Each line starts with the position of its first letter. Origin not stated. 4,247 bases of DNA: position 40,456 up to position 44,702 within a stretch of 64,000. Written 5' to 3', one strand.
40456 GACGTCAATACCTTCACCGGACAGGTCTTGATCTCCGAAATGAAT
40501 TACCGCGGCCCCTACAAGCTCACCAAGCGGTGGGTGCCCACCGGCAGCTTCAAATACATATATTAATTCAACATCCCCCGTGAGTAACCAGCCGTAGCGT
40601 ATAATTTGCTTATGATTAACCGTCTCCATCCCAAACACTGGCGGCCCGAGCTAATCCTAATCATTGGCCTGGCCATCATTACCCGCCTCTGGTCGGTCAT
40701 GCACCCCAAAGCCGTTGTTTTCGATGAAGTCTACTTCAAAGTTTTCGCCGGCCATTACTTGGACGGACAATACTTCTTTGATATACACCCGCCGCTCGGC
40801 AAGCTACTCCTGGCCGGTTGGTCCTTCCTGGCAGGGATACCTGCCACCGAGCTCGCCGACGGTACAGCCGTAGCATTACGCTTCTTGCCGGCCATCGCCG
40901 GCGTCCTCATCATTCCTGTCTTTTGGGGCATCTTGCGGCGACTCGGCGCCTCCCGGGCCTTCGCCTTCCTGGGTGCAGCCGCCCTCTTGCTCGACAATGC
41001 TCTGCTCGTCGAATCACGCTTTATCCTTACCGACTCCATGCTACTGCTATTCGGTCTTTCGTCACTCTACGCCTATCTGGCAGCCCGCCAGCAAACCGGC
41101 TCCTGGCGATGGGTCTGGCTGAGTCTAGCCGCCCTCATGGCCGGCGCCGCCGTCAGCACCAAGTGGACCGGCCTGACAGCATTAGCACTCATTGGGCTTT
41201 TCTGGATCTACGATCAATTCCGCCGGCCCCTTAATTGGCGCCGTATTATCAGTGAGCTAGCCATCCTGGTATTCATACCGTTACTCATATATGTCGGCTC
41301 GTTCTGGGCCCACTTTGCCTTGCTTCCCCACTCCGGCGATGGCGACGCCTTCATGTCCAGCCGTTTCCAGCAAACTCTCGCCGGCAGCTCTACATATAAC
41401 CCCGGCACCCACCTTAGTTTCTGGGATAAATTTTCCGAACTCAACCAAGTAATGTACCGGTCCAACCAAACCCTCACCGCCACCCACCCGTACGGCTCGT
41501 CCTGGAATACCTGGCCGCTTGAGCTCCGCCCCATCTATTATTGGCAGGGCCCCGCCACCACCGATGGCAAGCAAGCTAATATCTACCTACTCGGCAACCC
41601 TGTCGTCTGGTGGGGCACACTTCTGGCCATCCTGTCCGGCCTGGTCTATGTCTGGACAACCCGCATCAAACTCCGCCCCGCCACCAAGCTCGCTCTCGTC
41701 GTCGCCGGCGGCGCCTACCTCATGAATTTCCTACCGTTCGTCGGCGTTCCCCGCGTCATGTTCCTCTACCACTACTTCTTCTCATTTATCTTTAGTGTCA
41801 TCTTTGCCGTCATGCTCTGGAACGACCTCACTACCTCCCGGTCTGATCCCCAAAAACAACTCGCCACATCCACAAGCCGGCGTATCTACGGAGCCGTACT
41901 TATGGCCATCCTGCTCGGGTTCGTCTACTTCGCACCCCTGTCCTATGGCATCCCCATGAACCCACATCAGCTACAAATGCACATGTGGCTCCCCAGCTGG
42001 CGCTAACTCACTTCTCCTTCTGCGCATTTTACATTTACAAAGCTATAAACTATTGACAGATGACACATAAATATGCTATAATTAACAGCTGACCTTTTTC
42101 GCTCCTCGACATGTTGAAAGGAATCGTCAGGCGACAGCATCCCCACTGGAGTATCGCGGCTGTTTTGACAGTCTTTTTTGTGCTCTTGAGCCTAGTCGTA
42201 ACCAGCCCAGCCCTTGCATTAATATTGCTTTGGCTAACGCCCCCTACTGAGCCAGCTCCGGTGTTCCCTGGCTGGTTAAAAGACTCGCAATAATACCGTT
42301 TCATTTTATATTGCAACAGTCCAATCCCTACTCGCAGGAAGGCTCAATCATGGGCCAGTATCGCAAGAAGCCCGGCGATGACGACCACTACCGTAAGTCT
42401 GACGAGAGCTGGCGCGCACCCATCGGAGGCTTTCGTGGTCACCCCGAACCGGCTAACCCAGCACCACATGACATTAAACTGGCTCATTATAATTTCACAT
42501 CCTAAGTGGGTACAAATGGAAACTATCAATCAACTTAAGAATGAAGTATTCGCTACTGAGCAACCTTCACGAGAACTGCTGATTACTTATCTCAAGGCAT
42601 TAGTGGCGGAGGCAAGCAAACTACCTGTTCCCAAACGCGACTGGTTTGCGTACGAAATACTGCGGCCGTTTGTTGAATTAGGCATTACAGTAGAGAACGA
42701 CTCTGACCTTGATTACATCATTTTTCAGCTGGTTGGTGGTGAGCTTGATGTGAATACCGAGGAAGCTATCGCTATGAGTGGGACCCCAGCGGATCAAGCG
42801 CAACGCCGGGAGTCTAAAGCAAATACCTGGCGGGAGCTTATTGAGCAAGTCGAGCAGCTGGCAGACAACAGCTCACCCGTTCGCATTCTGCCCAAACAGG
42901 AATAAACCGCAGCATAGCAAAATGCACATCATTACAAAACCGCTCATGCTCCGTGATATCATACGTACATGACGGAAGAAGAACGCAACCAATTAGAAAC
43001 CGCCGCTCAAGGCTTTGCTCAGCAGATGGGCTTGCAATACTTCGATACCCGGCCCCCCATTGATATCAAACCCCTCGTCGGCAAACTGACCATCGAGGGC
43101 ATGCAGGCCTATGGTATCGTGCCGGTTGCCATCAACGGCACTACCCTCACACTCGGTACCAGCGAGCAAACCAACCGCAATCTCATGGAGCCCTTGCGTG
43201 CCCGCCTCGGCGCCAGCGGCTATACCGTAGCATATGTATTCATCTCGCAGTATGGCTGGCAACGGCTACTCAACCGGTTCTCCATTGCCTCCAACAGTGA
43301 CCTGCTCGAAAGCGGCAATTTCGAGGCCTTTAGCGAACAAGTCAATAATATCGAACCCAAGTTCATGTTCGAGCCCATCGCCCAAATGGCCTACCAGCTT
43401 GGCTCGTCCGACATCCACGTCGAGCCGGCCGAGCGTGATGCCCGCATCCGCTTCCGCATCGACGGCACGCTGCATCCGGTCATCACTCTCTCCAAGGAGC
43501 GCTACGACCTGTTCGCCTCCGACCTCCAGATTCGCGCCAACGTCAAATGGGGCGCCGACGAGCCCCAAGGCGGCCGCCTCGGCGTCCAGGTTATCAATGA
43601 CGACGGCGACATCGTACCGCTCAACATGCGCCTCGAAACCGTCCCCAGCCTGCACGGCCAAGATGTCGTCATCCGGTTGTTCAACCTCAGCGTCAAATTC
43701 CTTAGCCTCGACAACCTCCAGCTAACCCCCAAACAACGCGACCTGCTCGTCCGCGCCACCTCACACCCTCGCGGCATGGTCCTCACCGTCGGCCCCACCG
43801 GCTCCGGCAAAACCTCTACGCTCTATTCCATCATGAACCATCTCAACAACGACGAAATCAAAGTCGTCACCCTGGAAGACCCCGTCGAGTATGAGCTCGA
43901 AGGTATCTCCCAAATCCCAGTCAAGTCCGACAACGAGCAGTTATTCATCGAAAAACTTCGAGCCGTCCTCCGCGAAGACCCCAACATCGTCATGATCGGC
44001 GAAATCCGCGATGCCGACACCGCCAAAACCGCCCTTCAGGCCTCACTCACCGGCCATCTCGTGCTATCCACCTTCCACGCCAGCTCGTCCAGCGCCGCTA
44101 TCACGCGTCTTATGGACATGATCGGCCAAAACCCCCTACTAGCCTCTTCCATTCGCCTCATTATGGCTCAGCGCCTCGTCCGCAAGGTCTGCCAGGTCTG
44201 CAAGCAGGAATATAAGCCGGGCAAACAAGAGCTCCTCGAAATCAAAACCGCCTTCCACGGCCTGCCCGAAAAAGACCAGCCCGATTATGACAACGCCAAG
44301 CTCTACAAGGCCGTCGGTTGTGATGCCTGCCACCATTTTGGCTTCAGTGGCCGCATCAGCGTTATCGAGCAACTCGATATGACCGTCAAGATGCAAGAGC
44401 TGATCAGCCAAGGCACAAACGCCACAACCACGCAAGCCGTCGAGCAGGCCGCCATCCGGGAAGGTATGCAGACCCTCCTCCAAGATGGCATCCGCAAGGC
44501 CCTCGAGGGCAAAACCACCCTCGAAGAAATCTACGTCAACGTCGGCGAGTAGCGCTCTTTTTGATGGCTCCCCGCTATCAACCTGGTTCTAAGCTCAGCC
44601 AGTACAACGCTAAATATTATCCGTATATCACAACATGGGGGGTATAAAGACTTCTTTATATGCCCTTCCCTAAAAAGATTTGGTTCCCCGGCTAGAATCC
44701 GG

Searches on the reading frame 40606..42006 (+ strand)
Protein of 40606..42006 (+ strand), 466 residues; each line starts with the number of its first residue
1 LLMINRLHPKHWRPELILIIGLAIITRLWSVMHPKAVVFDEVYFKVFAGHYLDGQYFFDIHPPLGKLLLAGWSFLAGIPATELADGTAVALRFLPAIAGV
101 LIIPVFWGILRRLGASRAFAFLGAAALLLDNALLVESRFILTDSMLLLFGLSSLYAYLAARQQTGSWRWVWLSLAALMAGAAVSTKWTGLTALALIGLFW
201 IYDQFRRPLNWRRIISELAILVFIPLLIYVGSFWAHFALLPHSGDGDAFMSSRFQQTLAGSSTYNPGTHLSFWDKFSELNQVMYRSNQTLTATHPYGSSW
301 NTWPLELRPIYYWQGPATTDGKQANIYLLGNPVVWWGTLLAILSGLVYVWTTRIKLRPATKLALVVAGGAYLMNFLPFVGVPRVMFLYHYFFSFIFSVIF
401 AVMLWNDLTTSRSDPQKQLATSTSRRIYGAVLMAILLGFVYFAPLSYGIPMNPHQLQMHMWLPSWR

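Call 22: search_protein_families(library=pfam, proteins=[window:40606-42006:+], max_evalue=0.00001)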
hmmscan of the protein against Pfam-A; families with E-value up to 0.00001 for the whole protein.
window:40606-42006:+ (466 aa): 2 families
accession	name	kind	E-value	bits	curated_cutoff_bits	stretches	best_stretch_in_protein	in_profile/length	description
PF02366.24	PMT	-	7.7e-43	147.3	22.7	1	19-240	3-244/245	Dolichyl-phosphate-mannose-protein mannosyltransferase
PF16192.10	PMT_4TMC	-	7e-42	143.6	32.4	1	272-465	1-202/202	C-terminal four TMM region of protein-O-mannosyltransferase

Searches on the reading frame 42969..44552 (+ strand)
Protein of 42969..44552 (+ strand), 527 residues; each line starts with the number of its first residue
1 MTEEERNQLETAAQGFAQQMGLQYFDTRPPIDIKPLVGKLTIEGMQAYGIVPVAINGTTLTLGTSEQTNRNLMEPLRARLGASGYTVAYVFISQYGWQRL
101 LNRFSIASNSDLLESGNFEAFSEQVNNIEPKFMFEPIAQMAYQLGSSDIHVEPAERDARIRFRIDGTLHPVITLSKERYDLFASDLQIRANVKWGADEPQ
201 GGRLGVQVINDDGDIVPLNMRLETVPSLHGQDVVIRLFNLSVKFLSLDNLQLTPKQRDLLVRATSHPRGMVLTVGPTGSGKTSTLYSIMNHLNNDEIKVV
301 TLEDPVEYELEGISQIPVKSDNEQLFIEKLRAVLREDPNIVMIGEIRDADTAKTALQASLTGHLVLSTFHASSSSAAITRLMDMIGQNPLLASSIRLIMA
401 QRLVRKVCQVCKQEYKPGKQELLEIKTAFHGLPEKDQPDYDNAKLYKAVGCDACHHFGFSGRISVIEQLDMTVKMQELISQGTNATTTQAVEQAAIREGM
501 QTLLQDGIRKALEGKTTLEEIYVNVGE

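Call 22: search_protein_families(library=pfam, proteins=[window:42969-44552:+], max_evalue=0.00001)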
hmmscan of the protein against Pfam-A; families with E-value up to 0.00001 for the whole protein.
window:42969-44552:+ (527 aa): 1 family
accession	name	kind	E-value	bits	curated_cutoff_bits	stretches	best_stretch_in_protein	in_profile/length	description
PF00437.27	T2SSE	-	1e-104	350.6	24.9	1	133-521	12-368/370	Type II/IV secretion system protein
